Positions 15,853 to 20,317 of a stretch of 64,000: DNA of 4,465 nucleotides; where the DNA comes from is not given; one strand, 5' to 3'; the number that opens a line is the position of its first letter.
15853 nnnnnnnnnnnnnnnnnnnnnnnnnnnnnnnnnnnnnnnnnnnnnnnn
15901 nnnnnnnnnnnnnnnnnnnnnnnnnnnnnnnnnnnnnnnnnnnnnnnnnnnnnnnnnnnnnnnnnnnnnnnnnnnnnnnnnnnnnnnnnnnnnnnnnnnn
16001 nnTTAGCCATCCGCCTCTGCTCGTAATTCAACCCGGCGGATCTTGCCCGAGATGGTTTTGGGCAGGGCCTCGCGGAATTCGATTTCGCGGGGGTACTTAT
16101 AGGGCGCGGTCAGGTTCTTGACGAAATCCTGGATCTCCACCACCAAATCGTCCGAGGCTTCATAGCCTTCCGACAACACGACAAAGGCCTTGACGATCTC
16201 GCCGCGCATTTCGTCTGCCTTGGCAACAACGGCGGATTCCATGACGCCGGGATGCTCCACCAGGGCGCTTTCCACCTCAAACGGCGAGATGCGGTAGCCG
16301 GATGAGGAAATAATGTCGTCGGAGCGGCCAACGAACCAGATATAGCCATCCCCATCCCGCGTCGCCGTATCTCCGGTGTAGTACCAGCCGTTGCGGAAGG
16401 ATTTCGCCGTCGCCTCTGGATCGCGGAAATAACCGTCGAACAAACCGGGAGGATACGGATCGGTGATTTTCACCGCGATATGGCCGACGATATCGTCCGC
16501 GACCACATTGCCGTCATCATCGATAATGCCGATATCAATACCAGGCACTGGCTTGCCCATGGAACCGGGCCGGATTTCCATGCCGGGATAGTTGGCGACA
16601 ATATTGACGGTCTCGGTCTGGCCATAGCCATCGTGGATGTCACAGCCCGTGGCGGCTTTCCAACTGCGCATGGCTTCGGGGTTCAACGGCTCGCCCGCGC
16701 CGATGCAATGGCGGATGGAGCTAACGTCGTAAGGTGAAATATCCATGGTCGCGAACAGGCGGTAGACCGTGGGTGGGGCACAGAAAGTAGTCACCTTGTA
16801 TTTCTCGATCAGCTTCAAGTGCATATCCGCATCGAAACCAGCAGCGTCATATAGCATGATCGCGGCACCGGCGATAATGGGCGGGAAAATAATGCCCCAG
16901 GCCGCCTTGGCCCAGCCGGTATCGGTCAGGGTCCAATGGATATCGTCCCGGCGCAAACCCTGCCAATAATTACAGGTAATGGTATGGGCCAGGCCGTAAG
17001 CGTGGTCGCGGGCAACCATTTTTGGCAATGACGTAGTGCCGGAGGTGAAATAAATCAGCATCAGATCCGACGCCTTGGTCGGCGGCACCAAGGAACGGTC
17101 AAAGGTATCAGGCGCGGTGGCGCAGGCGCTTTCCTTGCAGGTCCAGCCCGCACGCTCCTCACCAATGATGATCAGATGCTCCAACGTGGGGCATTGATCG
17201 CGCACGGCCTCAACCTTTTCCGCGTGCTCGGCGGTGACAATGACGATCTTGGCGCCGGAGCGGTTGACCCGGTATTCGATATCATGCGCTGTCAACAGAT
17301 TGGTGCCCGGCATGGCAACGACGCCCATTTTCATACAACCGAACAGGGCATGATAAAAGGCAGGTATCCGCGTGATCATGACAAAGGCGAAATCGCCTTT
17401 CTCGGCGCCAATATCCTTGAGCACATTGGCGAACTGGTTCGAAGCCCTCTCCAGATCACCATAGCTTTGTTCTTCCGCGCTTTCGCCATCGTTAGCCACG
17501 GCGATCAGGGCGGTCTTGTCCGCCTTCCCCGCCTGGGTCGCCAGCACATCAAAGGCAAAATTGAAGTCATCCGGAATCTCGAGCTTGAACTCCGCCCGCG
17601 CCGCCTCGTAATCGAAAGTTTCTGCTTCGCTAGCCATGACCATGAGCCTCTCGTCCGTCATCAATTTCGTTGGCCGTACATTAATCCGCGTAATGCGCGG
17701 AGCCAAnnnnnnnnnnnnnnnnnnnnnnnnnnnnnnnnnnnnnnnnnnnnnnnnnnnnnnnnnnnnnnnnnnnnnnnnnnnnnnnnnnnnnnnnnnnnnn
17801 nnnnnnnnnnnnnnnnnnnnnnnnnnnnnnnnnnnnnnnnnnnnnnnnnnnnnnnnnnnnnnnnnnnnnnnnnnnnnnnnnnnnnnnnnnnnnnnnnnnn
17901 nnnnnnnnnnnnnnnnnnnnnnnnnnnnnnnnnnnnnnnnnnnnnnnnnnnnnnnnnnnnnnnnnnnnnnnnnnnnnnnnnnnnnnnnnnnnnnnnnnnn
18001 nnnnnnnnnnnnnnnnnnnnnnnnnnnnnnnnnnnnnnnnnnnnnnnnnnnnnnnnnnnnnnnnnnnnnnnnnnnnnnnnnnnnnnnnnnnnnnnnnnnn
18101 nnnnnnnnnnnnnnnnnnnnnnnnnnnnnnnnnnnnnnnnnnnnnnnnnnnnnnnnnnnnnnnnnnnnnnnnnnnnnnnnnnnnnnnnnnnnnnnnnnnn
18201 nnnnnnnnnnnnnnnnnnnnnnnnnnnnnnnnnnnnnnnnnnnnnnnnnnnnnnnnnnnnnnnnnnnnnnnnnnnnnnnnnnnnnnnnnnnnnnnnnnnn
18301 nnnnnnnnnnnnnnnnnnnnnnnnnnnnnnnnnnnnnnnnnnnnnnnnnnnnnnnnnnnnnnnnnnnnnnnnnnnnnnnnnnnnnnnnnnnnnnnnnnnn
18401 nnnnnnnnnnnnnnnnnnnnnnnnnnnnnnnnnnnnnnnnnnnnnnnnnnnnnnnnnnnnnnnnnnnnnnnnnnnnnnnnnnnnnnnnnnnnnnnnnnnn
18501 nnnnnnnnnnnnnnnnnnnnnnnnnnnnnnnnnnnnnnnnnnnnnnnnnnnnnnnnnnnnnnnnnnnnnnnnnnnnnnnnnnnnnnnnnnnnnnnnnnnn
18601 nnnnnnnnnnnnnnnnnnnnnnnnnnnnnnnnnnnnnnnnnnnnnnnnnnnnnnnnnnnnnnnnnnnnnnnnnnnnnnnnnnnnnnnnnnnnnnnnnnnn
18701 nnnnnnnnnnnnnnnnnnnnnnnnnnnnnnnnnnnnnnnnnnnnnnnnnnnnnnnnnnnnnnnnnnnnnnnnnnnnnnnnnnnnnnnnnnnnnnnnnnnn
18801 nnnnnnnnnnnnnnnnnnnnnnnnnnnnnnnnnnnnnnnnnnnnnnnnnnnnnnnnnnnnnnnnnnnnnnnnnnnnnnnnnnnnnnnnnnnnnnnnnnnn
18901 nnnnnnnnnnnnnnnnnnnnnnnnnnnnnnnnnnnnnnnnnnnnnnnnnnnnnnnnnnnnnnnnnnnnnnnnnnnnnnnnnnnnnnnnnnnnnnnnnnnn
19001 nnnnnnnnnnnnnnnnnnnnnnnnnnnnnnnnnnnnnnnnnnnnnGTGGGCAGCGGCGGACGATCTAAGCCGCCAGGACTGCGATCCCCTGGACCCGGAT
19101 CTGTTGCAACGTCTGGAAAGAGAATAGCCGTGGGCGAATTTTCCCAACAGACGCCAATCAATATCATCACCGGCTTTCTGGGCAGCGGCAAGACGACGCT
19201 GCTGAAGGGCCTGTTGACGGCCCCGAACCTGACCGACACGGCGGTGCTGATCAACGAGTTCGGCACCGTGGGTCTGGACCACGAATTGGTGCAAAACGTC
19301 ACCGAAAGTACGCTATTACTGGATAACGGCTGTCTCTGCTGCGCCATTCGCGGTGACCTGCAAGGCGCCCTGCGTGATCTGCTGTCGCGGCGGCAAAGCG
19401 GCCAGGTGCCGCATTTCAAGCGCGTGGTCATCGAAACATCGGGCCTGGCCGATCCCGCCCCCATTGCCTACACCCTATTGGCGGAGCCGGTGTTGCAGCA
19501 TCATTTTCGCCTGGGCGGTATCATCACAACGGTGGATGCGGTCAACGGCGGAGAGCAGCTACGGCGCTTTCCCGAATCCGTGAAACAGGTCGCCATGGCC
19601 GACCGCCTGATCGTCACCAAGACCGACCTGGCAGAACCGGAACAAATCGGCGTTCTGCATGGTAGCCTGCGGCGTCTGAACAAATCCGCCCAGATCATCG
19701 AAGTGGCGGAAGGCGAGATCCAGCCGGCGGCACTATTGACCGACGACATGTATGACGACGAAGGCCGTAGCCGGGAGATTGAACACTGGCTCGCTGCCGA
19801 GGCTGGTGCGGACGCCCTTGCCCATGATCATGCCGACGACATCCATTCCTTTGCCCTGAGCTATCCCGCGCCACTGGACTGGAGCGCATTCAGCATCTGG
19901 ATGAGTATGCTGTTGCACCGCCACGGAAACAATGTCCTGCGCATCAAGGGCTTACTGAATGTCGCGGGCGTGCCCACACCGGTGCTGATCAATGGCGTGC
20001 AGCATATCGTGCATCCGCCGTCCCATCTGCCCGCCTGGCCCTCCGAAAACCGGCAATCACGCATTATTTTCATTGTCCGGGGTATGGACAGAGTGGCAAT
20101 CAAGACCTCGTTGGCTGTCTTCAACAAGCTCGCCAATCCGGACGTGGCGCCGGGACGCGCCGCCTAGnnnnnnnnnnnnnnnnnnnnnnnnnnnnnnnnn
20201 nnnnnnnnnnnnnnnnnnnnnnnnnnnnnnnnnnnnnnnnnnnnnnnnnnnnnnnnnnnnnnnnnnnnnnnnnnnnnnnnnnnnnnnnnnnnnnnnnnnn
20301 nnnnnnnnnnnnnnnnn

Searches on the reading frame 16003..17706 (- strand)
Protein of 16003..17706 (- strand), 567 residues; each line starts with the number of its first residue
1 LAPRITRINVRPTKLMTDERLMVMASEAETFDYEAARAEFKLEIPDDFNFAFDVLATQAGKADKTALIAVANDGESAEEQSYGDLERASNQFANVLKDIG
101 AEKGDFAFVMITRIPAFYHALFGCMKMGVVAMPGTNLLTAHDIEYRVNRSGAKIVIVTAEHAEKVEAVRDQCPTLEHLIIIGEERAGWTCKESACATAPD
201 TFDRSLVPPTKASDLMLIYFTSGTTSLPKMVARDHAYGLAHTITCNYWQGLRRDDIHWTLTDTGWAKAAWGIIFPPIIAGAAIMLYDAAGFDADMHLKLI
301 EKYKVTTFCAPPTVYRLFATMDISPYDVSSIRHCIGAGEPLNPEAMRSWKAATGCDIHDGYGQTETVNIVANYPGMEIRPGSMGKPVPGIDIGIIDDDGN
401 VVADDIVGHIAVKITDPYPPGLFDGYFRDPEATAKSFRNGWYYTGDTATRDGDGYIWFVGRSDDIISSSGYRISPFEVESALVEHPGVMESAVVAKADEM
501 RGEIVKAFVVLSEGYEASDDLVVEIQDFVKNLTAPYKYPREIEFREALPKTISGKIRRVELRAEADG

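Call 55: search_protein_families(library=pfam, proteins=[window:16003-17706:-], max_evalue=0.00001)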
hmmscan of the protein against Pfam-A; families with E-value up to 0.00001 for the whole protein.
window:16003-17706:- (567 aa): 2 families
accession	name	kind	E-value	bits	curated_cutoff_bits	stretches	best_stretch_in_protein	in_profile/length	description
PF00501.34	AMP-binding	-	1.3e-71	241.8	29.9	1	59-426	6-383/384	AMP-binding enzyme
PF13193.12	AMP-binding_C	-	8.7e-22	78.3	24.5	1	477-555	1-76/76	AMP-binding enzyme C-terminal domain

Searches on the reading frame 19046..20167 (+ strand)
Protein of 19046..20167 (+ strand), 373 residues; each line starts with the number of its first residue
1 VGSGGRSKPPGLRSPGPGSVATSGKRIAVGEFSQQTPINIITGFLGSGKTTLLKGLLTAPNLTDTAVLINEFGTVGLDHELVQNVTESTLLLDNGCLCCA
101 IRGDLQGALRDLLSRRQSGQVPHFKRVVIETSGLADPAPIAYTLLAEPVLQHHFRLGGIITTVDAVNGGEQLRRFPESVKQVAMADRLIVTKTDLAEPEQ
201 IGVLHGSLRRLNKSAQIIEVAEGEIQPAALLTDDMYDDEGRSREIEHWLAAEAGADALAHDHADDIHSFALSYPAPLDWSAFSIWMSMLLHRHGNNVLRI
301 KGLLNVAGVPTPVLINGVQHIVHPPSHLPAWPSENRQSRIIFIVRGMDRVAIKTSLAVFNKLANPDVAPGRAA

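Call 55: search_protein_families(library=pfam, proteins=[window:19046-20167:+], max_evalue=0.00001)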
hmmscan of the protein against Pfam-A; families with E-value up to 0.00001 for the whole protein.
window:19046-20167:+ (373 aa): 2 families
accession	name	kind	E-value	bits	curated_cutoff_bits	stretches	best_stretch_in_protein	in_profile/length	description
PF02492.25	cobW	-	5.9e-45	153.5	20.7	1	37-218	1-179/180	CobW/HypB/UreG, nucleotide-binding domain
PF07683.19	CobW_C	-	2.2e-22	79.1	22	1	266-357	1-91/94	Cobalamin synthesis protein cobW C-terminal domain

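Call 79: search_protein_families(library=ncbifam, proteins=[window:19046-20167:+], max_evalue=1e-10)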
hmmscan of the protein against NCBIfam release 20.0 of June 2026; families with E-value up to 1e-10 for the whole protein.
window:19046-20167:+ (373 aa): 4 families
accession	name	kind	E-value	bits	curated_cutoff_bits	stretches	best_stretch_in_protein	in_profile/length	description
NF008578.0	PRK11537.1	equivalog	3.9e-60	203.7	361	1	37-357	5-314/318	GTPase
TIGR02475.1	CobW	equivalog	7.5e-46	156.6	332.1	2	34-166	2-134/342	cobalamin biosynthesis protein CobW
NF038288.1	chaper_GTP_ZigA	equivalog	8.7e-33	113.8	600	1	37-310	2-294/390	zinc metallochaperone GTPase ZigA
NF041053.1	CobW_rel_Se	equivalog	5.5e-11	42.5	180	0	41-220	6-181/195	CobW-related selenoprotein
